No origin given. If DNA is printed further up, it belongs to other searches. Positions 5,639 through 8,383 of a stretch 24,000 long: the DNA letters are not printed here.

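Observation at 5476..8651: A duplicated paaK 3' end brackets a ~2.8-kb insert between paaK and paaA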

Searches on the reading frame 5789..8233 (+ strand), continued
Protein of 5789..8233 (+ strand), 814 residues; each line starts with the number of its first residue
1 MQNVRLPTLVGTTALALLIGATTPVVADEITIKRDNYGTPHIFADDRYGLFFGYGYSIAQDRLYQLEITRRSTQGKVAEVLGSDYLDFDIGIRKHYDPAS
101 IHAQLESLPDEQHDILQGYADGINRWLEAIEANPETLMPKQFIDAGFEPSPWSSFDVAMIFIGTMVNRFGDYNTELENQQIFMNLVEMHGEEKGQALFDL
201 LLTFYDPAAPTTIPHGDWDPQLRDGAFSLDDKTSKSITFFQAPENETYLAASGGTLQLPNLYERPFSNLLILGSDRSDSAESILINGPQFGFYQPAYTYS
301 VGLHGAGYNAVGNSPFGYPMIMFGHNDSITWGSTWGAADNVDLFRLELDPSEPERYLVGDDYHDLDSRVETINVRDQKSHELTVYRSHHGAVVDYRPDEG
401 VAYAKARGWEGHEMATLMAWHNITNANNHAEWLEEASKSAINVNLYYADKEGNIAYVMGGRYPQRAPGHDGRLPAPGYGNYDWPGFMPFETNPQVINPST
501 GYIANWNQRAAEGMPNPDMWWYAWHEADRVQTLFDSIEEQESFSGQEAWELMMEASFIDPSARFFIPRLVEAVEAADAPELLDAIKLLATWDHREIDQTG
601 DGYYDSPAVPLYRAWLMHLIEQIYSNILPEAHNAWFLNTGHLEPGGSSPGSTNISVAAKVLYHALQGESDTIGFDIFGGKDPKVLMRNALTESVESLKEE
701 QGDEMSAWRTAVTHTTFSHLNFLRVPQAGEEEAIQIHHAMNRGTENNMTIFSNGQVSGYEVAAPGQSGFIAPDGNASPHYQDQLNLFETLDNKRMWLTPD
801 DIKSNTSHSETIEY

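Call 21: find_homologous_proteins(query=window:5789-8233:+)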
Query window:5789-8233:+ (814 aa): 863 proteins with E <= 0.001 among 8000 candidates; the best 120 are listed.
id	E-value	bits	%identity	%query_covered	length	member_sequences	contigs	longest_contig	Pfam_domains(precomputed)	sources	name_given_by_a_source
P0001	0.0e+0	1910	100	100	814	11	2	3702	PF01804.24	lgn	-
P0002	0.0e+0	1453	74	100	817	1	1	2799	PF01804.24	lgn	-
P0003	0.0e+0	1168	62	97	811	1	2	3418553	PF01804.24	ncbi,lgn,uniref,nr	ncbi:penicillin acylase family protein [Halomonas icarae]|uniref:Penicillin amidase n=1 Tax=Halomona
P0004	0.0e+0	1151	62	97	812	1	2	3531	PF01804.24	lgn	-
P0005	0.0e+0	1118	59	98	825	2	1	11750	PF01804.24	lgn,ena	-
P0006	0.0e+0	1089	56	100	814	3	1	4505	PF01804.24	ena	-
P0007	0.0e+0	1073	55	98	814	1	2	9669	PF01804.24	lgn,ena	-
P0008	0.0e+0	1069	55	100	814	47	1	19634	PF01804.24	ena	-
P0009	0.0e+0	1069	55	100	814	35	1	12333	PF01804.24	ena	-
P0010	0.0e+0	1069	57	100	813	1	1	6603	PF01804.24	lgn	-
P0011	0.0e+0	1067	56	98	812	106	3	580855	PF01804.24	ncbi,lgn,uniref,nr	ncbi:penicillin acylase family protein [Serratia proteamaculans]|uniref:penicillin acylase family pr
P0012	0.0e+0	1067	57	97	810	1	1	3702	PF01804.24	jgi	jgi:penicillin amidase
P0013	0.0e+0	1066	56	97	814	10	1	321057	PF01804.24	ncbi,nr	ncbi:penicillin amidase [Pseudomonas sp. Leaf48]|nr:penicillin amidase [Pseudomonas sp. Leaf48]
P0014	0.0e+0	1064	55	100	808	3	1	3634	PF01804.24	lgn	-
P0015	0.0e+0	1064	57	96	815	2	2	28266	PF01804.24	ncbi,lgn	-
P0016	0.0e+0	1063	56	97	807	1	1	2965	PF01804.24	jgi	jgi:penicillin amidase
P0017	0.0e+0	1051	55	100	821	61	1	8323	PF01804.24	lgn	-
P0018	0.0e+0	1044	56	97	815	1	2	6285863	PF01804.24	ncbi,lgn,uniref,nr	ncbi:penicillin acylase family protein [Metapseudomonas resinovorans]|uniref:Peptidase S45 family pr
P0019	0.0e+0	1033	54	99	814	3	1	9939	PF01804.24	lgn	-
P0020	6.6e-284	962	52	97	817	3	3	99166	PF01804.24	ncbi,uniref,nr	ncbi:penicillin acylase family protein [Oceanisphaera arctica]|uniref:Penicillin amidase n=1 Tax=Oce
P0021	2.3e-283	960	54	96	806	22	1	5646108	PF01804.24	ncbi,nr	ncbi:penicillin amidase [Pseudomonas sp. R32]|nr:penicillin amidase [Pseudomonas sp. R32]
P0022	2.4e-278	944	51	100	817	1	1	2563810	PF01804.24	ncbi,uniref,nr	ncbi:penicillin acylase family protein [Zobellella maritima]|uniref:penicillin acylase family protei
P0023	1.1e-276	938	51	99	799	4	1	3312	PF01804.24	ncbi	ncbi:Penicillin G acylase precursor [compost metagenome]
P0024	4.5e-276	936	52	97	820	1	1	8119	PF01804.24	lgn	-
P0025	5.2e-276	936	53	95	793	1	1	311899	PF01804.24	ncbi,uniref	ncbi:penicillin acylase family protein [Pseudomonas sp. NPDC090755]|uniref:penicillin acylase family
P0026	6.0e-275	933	50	99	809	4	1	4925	PF01804.24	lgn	-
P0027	7.1e-273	926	51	98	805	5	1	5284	PF01804.24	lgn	-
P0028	1.1e-256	872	49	99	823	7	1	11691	PF01804.24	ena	-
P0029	1.6e-256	872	49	98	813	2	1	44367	PF01804.24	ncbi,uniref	ncbi:penicillin acylase family protein [Photobacterium minamisatsumaniensis]|uniref:penicillin acyla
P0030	2.6e-255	868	48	96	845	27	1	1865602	PF01804.24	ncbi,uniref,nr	ncbi:penicillin acylase family protein [Photobacterium sp. GSS17]|uniref:penicillin acylase family p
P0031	2.7e-253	861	49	97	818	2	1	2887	PF01804.24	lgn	-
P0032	1.6e-250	852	47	98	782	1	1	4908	PF01804.24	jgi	jgi:penicillin amidase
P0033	6.8e-245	833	47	95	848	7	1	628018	PF01804.24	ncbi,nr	ncbi:penicillin amidase [Shewanella sp. YLB-07]|nr:penicillin amidase [Shewanella sp. YLB-07]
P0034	6.2e-242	823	45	98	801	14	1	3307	PF01804.24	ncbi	-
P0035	7.4e-239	813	45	96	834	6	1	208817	PF01804.24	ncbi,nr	ncbi:penicillin acylase family protein [Marinobacterium weihaiense]|nr:penicillin acylase family pro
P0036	4.7e-238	811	47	98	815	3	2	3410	PF01804.24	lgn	-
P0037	1.9e-237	809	45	100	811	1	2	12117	PF01804.24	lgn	-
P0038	2.7e-237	808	44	98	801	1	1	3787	PF01804.24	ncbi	-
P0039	3.3e-237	808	44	100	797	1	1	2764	PF01804.24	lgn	-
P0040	3.5e-237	808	45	99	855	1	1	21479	PF01804.24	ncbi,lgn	-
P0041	5.5e-237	807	46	97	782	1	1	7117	PF01804.24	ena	-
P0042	5.9e-237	807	45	98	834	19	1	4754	PF01804.24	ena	-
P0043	6.4e-237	807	45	98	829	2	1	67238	PF01804.24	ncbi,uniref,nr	ncbi:penicillin acylase family protein [Marinobacterium sp. 3-1745]|uniref:Penicillin acylase family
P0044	6.8e-237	807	46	97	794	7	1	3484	PF01804.24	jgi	-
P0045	8.3e-237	806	45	97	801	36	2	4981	PF01804.24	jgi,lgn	-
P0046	1.1e-236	806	47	97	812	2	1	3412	PF01804.24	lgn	-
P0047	1.5e-236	806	44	100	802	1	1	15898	PF01804.24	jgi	jgi:penicillin amidase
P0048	5.2e-236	804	45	97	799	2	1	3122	PF01804.24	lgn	-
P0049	6.5e-236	804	44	98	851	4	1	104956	PF01804.24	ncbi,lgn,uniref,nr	ncbi:penicillin amidase [Marinobacterium halophilum]|uniref:Penicillin amidase n=2 Tax=Marinobacteri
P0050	2.8e-235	801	46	97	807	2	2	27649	PF01804.24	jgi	-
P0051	1.4e-234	799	47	99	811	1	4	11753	PF01804.24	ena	-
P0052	4.6e-234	797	46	96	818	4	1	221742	PF01804.24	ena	-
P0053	2.0e-233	795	46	96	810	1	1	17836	PF01804.24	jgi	-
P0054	2.5e-233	795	45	98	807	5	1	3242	PF01804.24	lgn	-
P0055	5.3e-233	794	46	96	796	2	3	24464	PF01804.24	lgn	-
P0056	5.6e-233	794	45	99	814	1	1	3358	PF01804.24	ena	-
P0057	6.3e-233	794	45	96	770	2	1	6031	PF01804.24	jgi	jgi:penicillin amidase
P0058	6.4e-233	794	44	97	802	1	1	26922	PF01804.24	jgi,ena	-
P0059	9.5e-233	793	45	98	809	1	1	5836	PF01804.24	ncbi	-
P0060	6.0e-232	790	45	99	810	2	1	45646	PF01804.24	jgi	jgi:penicillin G amidase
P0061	1.1e-231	789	44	98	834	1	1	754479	PF01804.24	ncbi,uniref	ncbi:penicillin acylase family protein [Marinobacterium maritimum]|uniref:Penicillin acylase family 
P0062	1.9e-231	789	43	100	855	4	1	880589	PF01804.24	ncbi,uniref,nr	ncbi:penicillin acylase family protein [Oceanospirillum sanctuarii]|uniref:penicillin acylase family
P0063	2.8e-231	788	46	98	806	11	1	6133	PF01804.24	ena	-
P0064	5.7e-231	787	45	97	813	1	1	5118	PF01804.24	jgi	-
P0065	5.8e-231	787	45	99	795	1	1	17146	PF01804.24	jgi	-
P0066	9.7e-231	786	47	98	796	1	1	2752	PF01804.24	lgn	-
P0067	1.0e-230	786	45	98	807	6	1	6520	PF01804.24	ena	-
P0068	1.2e-230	786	45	99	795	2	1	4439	PF01804.24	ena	-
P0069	1.6e-230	786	44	98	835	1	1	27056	PF01804.24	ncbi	-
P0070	2.0e-230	785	46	97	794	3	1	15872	PF01804.24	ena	-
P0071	2.1e-230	785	45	97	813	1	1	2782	PF01804.24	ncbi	-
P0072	2.7e-230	785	45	97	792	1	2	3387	PF01804.24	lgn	-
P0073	1.2e-229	783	46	97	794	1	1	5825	PF01804.24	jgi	-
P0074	1.3e-229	783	44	97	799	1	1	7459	PF01804.24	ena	-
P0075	1.4e-229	783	46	96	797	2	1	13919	PF01804.24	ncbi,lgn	-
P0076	1.6e-229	782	44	99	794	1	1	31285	PF01804.24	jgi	jgi:penicillin amidase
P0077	1.6e-229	782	45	99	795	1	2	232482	PF01804.24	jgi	-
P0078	3.0e-229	781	45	100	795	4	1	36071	PF01804.24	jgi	-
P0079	4.7e-229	781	45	99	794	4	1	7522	PF01804.24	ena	-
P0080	5.0e-229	781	43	97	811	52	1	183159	PF01804.24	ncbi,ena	-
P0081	5.4e-229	781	45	98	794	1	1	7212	PF01804.24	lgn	-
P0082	6.6e-229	780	45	100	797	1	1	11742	PF01804.24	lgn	-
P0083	1.7e-228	779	44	99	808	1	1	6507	PF01804.24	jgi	-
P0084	1.7e-228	779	43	98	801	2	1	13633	PF01804.24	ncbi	-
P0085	4.7e-228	777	45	97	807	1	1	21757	PF01804.24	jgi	-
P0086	5.5e-228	777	44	99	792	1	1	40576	PF01804.24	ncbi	-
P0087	7.4e-228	777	45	96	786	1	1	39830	PF01804.24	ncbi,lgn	-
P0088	9.6e-228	776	43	100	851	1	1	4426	PF01804.24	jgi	jgi:penicillin amidase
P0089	1.1e-227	776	43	98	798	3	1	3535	PF01804.24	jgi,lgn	-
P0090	1.5e-227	776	44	99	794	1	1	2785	PF01804.24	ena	-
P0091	1.6e-227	776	45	98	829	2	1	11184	PF01804.24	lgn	-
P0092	1.8e-227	776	45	95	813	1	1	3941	PF01804.24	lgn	-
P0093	2.5e-227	775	44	98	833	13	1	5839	PF01804.24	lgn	-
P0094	4.5e-227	774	44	99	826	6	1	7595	PF01804.24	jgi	-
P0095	4.6e-227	774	46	100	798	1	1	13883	PF01804.24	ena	-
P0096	5.4e-227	774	46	96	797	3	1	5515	PF01804.24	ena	-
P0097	7.3e-227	774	45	99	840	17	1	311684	PF01804.24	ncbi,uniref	ncbi:penicillin acylase family protein [uncultured Psychrobacter sp.]|uniref:penicillin acylase fami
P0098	8.5e-227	773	45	98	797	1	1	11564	PF01804.24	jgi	-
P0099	1.1e-226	773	44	97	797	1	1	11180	PF01804.24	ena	-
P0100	1.5e-226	773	43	97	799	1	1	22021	PF01804.24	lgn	-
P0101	1.6e-226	772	45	99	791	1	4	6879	PF01804.24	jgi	-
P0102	1.7e-226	772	46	96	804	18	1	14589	PF01804.24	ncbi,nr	ncbi:MAG: penicillin acylase family protein [Proteobacteria bacterium]|nr:penicillin acylase family 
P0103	1.7e-226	772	47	96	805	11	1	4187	PF01804.24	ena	-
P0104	1.8e-226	772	44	99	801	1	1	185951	PF01804.24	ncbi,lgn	-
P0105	2.2e-226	772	44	100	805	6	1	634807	PF01804.24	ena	-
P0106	2.6e-226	772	47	96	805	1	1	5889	PF01804.24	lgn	-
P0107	3.0e-226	772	44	98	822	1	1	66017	PF01804.24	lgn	-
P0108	5.5e-226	771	46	96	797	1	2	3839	PF01804.24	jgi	jgi:penicillin amidase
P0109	9.1e-226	770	44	97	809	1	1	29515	PF01804.24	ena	-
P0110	1.1e-225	770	45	97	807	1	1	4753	PF01804.24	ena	-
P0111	1.1e-225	770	44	99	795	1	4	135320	PF01804.24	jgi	-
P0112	1.3e-225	769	43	100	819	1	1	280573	PF01804.24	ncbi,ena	-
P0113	1.4e-225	769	43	97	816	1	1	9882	PF01804.24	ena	-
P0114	1.9e-225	769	44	96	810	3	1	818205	PF01804.24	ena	-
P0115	2.0e-225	769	46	96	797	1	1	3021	PF01804.24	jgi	jgi:penicillin amidase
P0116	2.1e-225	769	43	100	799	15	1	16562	PF01804.24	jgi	jgi:penicillin amidase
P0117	2.1e-225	769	46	96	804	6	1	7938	PF01804.24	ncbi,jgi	jgi:penicillin amidase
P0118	3.2e-225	768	44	97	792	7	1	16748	PF01804.24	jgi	-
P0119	3.4e-225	768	46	96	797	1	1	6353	PF01804.24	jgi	jgi:penicillin amidase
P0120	3.5e-225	768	44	97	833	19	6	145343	PF01804.24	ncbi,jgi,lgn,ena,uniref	ncbi:penicillin acylase family protein [Psychrobacter namhaensis]|uniref:penicillin acylase family p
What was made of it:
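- Tried and rejected: The protein search shows no other protein between 74% and 62% identity (call 21).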

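Call 22: find_encoding_contigs(protein=P0002, flank=6000, max_places=3)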
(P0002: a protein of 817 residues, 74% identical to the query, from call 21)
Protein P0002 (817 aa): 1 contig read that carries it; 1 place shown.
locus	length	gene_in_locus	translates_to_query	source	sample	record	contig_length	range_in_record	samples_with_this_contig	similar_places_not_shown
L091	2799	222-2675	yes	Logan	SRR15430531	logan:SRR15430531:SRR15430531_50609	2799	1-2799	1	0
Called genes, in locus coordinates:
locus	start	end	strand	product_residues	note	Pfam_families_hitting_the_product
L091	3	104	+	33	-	?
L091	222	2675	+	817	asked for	PF01804:Penicil_amidase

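Call 23: find_encoding_contigs(protein=P0003, flank=8000, max_places=2)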
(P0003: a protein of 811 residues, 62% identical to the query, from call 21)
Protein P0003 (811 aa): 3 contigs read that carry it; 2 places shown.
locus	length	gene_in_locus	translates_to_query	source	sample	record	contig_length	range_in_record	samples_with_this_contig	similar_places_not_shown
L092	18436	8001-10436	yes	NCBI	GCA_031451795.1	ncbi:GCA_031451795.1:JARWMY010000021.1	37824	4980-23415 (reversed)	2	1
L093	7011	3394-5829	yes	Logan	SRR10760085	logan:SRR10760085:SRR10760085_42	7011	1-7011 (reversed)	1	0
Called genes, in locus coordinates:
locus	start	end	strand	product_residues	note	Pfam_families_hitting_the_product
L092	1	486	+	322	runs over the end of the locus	PF00753:Lactamase_B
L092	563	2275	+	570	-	PF01266:DAO (faint), PF01494:FAD_binding_3, PF03486:HI0933_like (faint), PF07992:Pyr_redox_2, PF13738:Pyr_redox_3 (faint)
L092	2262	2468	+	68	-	PF10932:DUF2783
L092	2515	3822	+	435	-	PF20510:HgmA_N, PF04209:HgmA_C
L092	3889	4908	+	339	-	PF18288:FAA_hydro_N_2, PF01557:FAA_hydrolase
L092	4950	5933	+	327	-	PF23023:Anti-Pycsar_Apyc1, PF00753:Lactamase_B, PF12706:Lactamase_B_2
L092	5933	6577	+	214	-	PF02798:GST_N, PF13417:GST_N_3, PF13409:GST_N_2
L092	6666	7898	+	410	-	PF07690:MFS_1, PF00083:Sugar_tr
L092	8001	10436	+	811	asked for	PF01804:Penicil_amidase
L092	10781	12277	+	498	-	PF00171:Aldedh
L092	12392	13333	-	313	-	PF14525:AraC_binding_2, PF12833:HTH_18, PF00165:HTH_AraC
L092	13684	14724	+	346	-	PF23023:Anti-Pycsar_Apyc1 (faint), PF00753:Lactamase_B (faint), PF12706:Lactamase_B_2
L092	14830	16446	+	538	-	PF09098:Dehyd-heme_bind, PF13442:Cytochrome_CBB3 (faint), PF14930:Qn_am_d_aII, PF09099:Qn_am_d_aIII, PF09100:Qn_am_d_aIV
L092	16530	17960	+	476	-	PF13353:Fer4_12, PF04055:Radical_SAM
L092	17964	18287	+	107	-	PF08992:QH-AmDH_gamma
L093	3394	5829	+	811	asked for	PF01804:Penicil_amidase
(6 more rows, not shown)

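Call 24: find_encoding_contigs(protein=P0005, flank=8000, max_places=2)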
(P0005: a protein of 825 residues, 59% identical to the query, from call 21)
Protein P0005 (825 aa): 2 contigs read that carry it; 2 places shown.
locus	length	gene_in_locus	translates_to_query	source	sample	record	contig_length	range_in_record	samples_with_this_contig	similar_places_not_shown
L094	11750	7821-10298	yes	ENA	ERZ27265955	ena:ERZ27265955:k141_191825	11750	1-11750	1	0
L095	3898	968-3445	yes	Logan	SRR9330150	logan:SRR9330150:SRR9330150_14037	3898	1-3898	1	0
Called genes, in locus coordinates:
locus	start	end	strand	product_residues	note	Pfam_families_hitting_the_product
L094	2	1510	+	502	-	?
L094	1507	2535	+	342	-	-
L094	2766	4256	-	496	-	PF00171:Aldedh, PF05893:LuxC (weak)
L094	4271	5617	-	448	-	PF00202:Aminotran_3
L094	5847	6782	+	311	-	PF00126:HTH_1, PF03466:LysR_substrate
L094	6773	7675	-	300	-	PF00126:HTH_1, PF03466:LysR_substrate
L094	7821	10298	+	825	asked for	PF01804:Penicil_amidase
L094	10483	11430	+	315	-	PF00892:EamA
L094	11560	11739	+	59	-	-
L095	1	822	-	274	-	?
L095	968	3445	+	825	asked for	PF01804:Penicil_amidase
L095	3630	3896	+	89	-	?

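Call 29: find_encoding_contigs(protein=P0004, flank=6000, max_places=3)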
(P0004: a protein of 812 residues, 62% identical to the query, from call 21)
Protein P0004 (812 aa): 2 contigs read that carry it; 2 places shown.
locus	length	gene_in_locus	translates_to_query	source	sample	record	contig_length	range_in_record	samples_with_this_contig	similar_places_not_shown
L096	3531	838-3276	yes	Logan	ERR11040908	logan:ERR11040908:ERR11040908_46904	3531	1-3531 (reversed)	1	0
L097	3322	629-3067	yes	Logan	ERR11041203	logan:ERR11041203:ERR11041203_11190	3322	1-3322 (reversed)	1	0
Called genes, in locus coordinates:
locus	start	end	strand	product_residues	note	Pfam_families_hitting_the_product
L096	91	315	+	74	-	-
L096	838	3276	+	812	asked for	PF01804:Penicil_amidase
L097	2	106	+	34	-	?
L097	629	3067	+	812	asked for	PF01804:Penicil_amidase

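Call 30: find_encoding_contigs(protein=P0008, flank=8000, max_places=2)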
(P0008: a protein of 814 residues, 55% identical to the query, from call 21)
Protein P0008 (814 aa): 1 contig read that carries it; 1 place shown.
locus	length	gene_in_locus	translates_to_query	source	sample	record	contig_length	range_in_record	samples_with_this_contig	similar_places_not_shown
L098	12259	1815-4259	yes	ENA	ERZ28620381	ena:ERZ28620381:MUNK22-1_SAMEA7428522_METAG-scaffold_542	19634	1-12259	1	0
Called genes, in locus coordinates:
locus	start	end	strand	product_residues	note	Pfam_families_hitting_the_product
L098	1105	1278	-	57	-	-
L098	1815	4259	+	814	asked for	PF01804:Penicil_amidase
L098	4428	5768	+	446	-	PF03573:OprD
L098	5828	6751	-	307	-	PF07848:PaaX, PF20803:PaaX_M, PF08223:PaaX_C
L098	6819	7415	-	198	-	PF25087:GMPPB_C (faint), PF00132:Hexapep (weak)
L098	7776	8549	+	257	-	PF00378:ECH_1, PF16113:ECH_2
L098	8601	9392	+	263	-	PF00378:ECH_1, PF16113:ECH_2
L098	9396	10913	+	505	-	PF01266:DAO (faint), PF02737:3HCDH_N, PF03446:NAD_binding_2 (weak), PF00725:3HCDH, PF18321:3HCDH_RFF, PF00725:3HCDH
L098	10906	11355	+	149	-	PF03061:4HBT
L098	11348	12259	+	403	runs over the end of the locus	PF00108:Thiolase_N, PF02803:Thiolase_C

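Call 31: find_encoding_contigs(protein=P0010, flank=6000, max_places=2)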
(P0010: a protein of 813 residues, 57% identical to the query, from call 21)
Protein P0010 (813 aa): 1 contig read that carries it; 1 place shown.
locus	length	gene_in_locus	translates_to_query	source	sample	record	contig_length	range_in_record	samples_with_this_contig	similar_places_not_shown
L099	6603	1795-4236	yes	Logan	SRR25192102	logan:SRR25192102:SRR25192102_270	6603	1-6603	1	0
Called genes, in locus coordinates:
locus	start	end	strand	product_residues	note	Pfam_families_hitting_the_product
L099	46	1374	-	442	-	PF01546:Peptidase_M20, PF07687:M20_dimer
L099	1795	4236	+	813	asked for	PF01804:Penicil_amidase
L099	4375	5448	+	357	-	PF00267:Porin_1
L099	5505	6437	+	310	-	PF00126:HTH_1, PF03466:LysR_substrate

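Call 38: find_related_loci(query=P0002, collection=metagenome_contigs, flank=5000)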
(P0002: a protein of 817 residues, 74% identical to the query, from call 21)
Query P0002 (817 aa) in metagenome_contigs; peptide patterns used: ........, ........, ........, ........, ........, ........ (x = any residue, [..] = any of these).
53 stretches matched a pattern; 10 encode a relative of the query (tblastn E <= 1e-3); 10 distinct loci.
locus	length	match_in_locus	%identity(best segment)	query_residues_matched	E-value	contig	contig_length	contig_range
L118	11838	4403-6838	43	32-816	0e+0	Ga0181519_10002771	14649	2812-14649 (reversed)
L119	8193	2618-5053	43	32-816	0e+0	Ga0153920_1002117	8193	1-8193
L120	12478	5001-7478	42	32-816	0e+0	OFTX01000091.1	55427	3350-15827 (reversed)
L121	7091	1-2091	44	104-815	0e+0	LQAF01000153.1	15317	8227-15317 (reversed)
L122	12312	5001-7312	50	32-815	0e+0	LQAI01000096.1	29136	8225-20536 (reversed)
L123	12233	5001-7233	48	32-790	1e-180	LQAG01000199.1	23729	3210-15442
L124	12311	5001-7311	51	32-815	0e+0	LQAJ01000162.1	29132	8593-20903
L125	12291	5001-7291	43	32-808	0e+0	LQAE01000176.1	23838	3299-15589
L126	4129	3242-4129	45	31-296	2e-68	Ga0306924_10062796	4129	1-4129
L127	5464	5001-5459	57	32-185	2e-53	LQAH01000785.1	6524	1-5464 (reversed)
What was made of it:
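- Tried and rejected: The metagenome scan returned only hits of 57% identity or less (call 38).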
